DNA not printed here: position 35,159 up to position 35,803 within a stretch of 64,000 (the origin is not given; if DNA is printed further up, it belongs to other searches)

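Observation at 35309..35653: Wzb-like tyrosine phosphatase sits at the tail of the lipid/ABC operon, not beside its BY-kinase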

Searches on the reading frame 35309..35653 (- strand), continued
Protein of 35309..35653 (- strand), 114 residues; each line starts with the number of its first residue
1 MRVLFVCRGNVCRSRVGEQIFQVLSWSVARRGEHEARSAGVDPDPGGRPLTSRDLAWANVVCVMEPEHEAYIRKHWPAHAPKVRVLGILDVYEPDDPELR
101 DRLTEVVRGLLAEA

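Call 38: fold_search(model_id=the predicted structure, library=pdb)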
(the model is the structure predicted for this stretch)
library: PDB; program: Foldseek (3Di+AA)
matches with E <= 10: 1300; with E <= 0.001: 86
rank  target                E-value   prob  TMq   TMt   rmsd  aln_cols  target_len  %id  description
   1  4etn                  1.6e-09  1.00  0.81  0.63   3.3       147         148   26  Crystal structure of YwlE mutant from Bacillus subtilis (released 2012-06-20)
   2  4kk4                  1.8e-09  1.00  0.81  0.62   3.3       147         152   26  YwlE arginine phosphatase - C7S mutant with phosphorylated active site serine (released 2013-07-03)
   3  4pic_A                1.9e-08  1.00  0.74  0.56   4.9       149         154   22  YwlE arginine phosphatase from Geobacillus stearothermophilus (released 2014-05-28)
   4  2cwd_C                2.5e-08  1.00  0.84  0.66   3.7       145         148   28  Crystal Structure of TT1001 protein from Thermus thermophilus HB8 (released 2006-09-05)
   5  2cwd_A                2.5e-08  1.00  0.81  0.62   5.2       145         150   28  Crystal Structure of TT1001 protein from Thermus thermophilus HB8 (released 2006-09-05)
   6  4egs_A                3.2e-08  1.00  0.73  0.58   5.4       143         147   29  Crystal Structure Analysis of Low Molecular Weight Protein Tyrosine Phosphatase from T. tengcongensis (released 2012-10-03)
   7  2wmy_B                3.6e-08  1.00  0.73  0.59   5.0       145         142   23  Crystal structure of the tyrosine phosphatase Wzb from Escherichia coli K30 in complex with sulphate. (released 2009-07-21)
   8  2cwd_B                4.1e-08  1.00  0.81  0.62   4.1       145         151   28  Crystal Structure of TT1001 protein from Thermus thermophilus HB8 (released 2006-09-05)
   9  4kk3                  4.1e-08  1.00  0.74  0.58   4.2       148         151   27  YwlE arginine phosphatase - wildtype (released 2013-07-03)
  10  2wja_B                6.1e-08  1.00  0.73  0.61   5.0       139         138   23  Crystal structure of the tyrosine phosphatase Wzb from Escherichia coli K30 in complex with phosphate. (released 2009-07-14)
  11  2wmy_F                6.1e-08  1.00  0.71  0.57   5.1       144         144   22  Crystal structure of the tyrosine phosphatase Wzb from Escherichia coli K30 in complex with sulphate. (released 2009-07-21)
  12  4etm_B                9.6e-08  1.00  0.78  0.57   5.7       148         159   24  Crystal structure of YfkJ from Bacillus subtilis (released 2012-10-24)
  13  4d74                  1.0e-07  1.00  0.61  0.47   6.9       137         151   23  1.57 A crystal structure of erwinia amylovora tyrosine phosphatase amsI (released 2016-01-20)
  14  4etm_A                1.2e-07  1.00  0.78  0.56   4.8       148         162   24  Crystal structure of YfkJ from Bacillus subtilis (released 2012-10-24)
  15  1zgg_MODEL_1_A        1.3e-07  1.00  0.76  0.59   4.3       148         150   26  Solution structure of a low molecular weight protein tyrosine phosphatase from Bacillus subtilis (released 2006-03-28)
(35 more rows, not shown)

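Call 39: find_encoding_contigs(protein=P0100, flank=9000, max_places=2)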
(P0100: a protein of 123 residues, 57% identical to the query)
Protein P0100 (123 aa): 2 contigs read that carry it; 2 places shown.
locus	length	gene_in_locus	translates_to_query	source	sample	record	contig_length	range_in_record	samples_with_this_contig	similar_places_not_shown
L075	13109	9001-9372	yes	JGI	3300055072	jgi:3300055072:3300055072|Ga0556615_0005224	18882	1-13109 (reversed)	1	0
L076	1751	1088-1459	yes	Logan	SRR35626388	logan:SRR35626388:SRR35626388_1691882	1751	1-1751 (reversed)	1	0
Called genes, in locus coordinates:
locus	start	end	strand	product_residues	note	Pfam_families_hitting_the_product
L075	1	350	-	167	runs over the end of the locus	PF00990:GGDEF (weak)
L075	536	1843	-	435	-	PF13505:OMP_b-brl (faint), PF10677:DUF2490 (faint)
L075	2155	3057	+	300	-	PF01442:Apolipoprotein, PF12644:DUF3782 (weak), PF07788:PDDEXK_10 (weak)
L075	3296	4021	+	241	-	PF00578:AhpC-TSA, PF08534:Redoxin, PF00085:Thioredoxin (weak), PF13905:Thioredoxin_8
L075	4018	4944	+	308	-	PF09678:Caa3_CtaG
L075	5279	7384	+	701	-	PF01590:GAF, PF13185:GAF_2, PF01966:HD (faint), PF13487:HD_5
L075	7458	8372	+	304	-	-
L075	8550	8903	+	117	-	PF00072:Response_reg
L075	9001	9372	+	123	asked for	PF01451:LMWPc (weak)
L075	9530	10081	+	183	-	PF02416:TatA_B_E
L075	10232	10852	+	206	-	PF01726:LexA_DNA_bind, PF00717:Peptidase_S24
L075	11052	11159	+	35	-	-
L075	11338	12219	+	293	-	PF06745:ATPase (weak)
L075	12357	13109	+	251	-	?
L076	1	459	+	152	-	?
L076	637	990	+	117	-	PF00072:Response_reg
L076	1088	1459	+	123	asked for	PF01451:LMWPc (weak)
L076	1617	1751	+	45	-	?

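Call 40: find_encoding_contigs(protein=P0065, flank=9000, max_places=2)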
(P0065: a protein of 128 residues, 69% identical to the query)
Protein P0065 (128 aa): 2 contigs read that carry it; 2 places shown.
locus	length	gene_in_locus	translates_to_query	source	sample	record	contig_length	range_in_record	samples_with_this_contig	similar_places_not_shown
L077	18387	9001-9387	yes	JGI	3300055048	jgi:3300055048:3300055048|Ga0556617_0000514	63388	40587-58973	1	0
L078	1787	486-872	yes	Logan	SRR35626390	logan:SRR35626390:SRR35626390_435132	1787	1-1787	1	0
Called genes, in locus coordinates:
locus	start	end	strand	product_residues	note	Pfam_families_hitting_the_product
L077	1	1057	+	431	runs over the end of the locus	PF00109:ketoacyl-synt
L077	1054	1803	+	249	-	PF00535:Glycos_transf_2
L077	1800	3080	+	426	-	PF00890:FAD_binding_2 (faint), PF01134:GIDA (weak), PF01494:FAD_binding_3, PF04820:Trp_halogenase, PF07992:Pyr_redox_2 (weak), PF12831:FAD_oxidored, PF13450:NAD_binding_8 (weak), PF04820:Trp_halogenase, +1 more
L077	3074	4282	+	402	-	PF12704:MacB_PCD, PF02687:FtsX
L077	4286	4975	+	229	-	PF00005:ABC_tran, PF13304:AAA_21 (faint)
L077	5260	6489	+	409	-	PF01066:CDP-OH_P_transf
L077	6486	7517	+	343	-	PF03706:LPG_synthase_TM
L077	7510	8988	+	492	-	PF02310:B12-binding, PF04055:Radical_SAM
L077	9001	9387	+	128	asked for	PF01451:LMWPc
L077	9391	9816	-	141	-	PF00072:Response_reg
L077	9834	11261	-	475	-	PF00072:Response_reg, PF00158:Sigma54_activat, PF14532:Sigma54_activ_2, PF00004:AAA (weak), PF07728:AAA_5 (faint), PF25601:AAA_lid_14, PF02954:HTH_8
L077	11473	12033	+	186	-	-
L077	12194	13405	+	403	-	PF10082:BBP2_2, PF13505:OMP_b-brl (faint), PF11854:MtrB_PioB (faint)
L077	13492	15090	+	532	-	PF02563:Poly_export, PF10531:SLBB, PF22461:SLBB_2, PF10531:SLBB, PF10531:SLBB, PF10531:SLBB, PF22461:SLBB_2, PF10531:SLBB, +3 more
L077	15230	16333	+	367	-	PF02563:Poly_export, PF10531:SLBB, PF22461:SLBB_2, PF10531:SLBB, PF22461:SLBB_2, PF10531:SLBB, PF22461:SLBB_2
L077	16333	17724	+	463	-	PF02706:Wzz, PF13807:GNVR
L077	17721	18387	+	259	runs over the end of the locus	PF01656:CbiA, PF10609:ParA, PF13614:AAA_31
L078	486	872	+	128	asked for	PF01451:LMWPc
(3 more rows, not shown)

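Call 41: find_encoding_contigs(protein=P0083, flank=9000, max_places=2)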
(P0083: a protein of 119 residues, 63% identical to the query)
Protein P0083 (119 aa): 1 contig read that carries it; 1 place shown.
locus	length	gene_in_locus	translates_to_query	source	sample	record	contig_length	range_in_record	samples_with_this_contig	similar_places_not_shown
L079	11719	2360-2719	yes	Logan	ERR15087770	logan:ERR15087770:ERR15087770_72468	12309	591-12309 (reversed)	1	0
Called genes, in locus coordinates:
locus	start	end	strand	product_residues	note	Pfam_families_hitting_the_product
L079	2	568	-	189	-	?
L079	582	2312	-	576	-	PF01590:GAF (faint), PF13185:GAF_2 (faint), PF02518:HATPase_c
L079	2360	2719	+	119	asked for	PF01451:LMWPc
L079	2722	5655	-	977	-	PF04932:Wzy_C, PF07719:TPR_2 (faint), PF13414:TPR_11 (faint), PF13428:TPR_14 (faint), PF13431:TPR_17 (faint), PF14559:TPR_19 (faint), PF23914:TPR_CcmH_CycH (faint), PF00515:TPR_1 (faint), +2 more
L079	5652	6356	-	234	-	PF01656:CbiA, PF06564:CBP_BcsQ (weak), PF10609:ParA (faint), PF13614:AAA_31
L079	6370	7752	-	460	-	PF02706:Wzz (weak), PF13807:GNVR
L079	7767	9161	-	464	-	PF02563:Poly_export, PF10531:SLBB, PF22461:SLBB_2, PF10531:SLBB, PF22461:SLBB_2, PF10531:SLBB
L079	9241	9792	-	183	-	-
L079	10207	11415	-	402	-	PF10082:BBP2_2, PF13505:OMP_b-brl (weak)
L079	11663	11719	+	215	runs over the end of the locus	?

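Call 43: find_related_loci(query=A1, collection=metagenome_contigs, flank=10000)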
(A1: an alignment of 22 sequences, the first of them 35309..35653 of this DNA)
Query A1 (114 aa) in metagenome_contigs; peptide patterns used: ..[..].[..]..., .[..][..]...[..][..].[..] (x = any residue, [..] = any of these).
106 stretches matched a pattern; 85 encode a relative of the query (tblastn E <= 1e-3); the best 80 are kept; 80 distinct loci.
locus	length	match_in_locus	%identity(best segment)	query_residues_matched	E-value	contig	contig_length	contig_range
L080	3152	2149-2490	97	1-114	7e-72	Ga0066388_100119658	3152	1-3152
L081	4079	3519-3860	96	1-114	3e-71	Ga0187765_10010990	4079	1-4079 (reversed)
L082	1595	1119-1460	90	1-114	2e-69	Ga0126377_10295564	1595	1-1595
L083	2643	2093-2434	87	1-114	9e-66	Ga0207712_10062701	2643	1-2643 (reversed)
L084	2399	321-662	88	1-114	6e-65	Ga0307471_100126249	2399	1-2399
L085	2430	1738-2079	81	1-114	1e-63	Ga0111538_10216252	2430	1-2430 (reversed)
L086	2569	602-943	87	1-114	7e-63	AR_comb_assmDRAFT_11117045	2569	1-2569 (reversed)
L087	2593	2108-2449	78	1-114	2e-61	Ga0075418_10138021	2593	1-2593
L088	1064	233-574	78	1-114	4e-63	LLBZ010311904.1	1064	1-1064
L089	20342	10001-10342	79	1-114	4e-59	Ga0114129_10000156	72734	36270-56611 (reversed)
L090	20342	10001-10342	82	1-114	7e-59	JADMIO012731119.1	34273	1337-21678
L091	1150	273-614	79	1-114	2e-62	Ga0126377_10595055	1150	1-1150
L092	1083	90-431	81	1-114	2e-62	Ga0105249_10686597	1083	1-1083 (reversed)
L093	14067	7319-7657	77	1-113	4e-57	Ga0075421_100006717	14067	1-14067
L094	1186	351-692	71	1-114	8e-54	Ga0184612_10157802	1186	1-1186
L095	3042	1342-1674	63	1-114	3e-47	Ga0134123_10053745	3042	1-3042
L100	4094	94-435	60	1-114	8e-43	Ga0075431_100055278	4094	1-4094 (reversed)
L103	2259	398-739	59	1-114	3e-40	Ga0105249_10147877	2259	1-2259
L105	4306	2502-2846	59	1-113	1e-36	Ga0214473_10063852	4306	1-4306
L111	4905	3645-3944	49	1-101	8e-25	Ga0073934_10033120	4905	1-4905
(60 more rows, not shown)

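Call 51: search_protein_families(library=ncbifam, proteins=[L004:8511-9989:+, L004:6267-7472:+], max_evalue=1e-8)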
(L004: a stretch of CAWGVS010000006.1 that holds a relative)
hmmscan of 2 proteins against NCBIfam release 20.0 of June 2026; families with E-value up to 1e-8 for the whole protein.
L004:8511-9989:+ (492 aa): 15 families
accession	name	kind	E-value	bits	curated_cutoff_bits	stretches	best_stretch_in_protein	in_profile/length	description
TIGR03471.1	HpnJ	equivalog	2.1e-225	749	577.6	1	9-477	2-471/472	hopanoid biosynthesis associated radical SAM protein HpnJ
TIGR02026.1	BchE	equivalog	4e-32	111.7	481.35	1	34-443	15-431/497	magnesium-protoporphyrin IX monomethyl ester anaerobic oxidative cyclase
NF050148.1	rSAM_ApyD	equivalog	8.8e-31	107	750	1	73-394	72-394/645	RiPP biosynthesis radical SAM protein ApyD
NF038361.1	rSAM_Sden_1168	equivalog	2.3e-27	95.8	575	1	94-399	160-479/560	Sden_1168 family B12-binding radical SAM P-methyltransferase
TIGR04479.1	bcpD_PhpK_rSAM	subfamily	2.1e-26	92.4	600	1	138-380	186-418/504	PhpK family radical SAM P-methyltransferase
TIGR04014.1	B12_SAM_MJ_0865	equivalog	1.8e-24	86.3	360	1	98-395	61-360/434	methyl-coenzyme M reductase glutamine C-methyltransferase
TIGR04072.2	rSAM_ladder_B12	equivalog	2.2e-23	82.6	360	1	203-402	180-381/443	lipid biosynthesis B12-binding/radical SAM protein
TIGR03975.1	rSAM_ocin_1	subfamily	2.3e-23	82.5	281.85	1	94-366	147-425/606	RiPP maturation radical SAM C-methyltransferase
TIGR04367.1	HpnR_B12_rSAM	equivalog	8.7e-20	70.7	650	1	94-392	80-372/490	hopanoid C-3 methylase HpnR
NF033070.1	rSAM_AprD4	equivalog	2.4e-18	66.3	500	1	205-401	198-398/456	AprD4 family radical SAM diol-dehydratase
NF033712.0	B12_rSAM_KedN5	subfamily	3.3e-15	55.3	700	1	92-360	79-359/624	KedN5 family methylcobalamin-dependent radical SAM C-methyltransferase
TIGR04013.1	B12_SAM_MJ_1487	hypoth_equivalog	1.1e-13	50.8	251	0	305-393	267-357/382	TIGR04013 family B12-binding domain/radical SAM domain-containing protein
TIGR04385.1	B12_rSAM_cofa1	equivalog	2.8e-13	49.9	450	1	105-371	100-364/438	B12 lower ligand biosynthesis radical SAM protein BzaD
TIGR04295.1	B12_rSAM_oligo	hypoth_equivalog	2.3e-12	46.3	400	1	100-281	98-274/422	TIGR04295 family B12-binding domain-containing radical SAM protein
NF045585.1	rSAM_slr0320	equivalog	3e-12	45.8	775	1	202-372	234-410/511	photosystem II high light acclimation radical SAM protein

L004:6267-7472:+ (401 aa): 3 families
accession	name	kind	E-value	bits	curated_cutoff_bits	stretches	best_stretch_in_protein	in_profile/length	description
NF041135.1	IPPtranDIPPsyn_Thcocales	equivalog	2e-13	50.1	580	1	166-309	216-349/419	bifunctional L-myo-inositol-1-phosphate cytidylyltransferase/CDP-L-myo-inositol myo-inositolphosphotransferase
NF045883.1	PIPSynth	equivalog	8.1e-13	48.5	170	1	189-298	10-119/197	phosphatidylinositol phosphate synthase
NF040950.1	archin_ph_syn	equivalog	1.4e-12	47.8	180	1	191-284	13-104/191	archaetidylinositol phosphate synthase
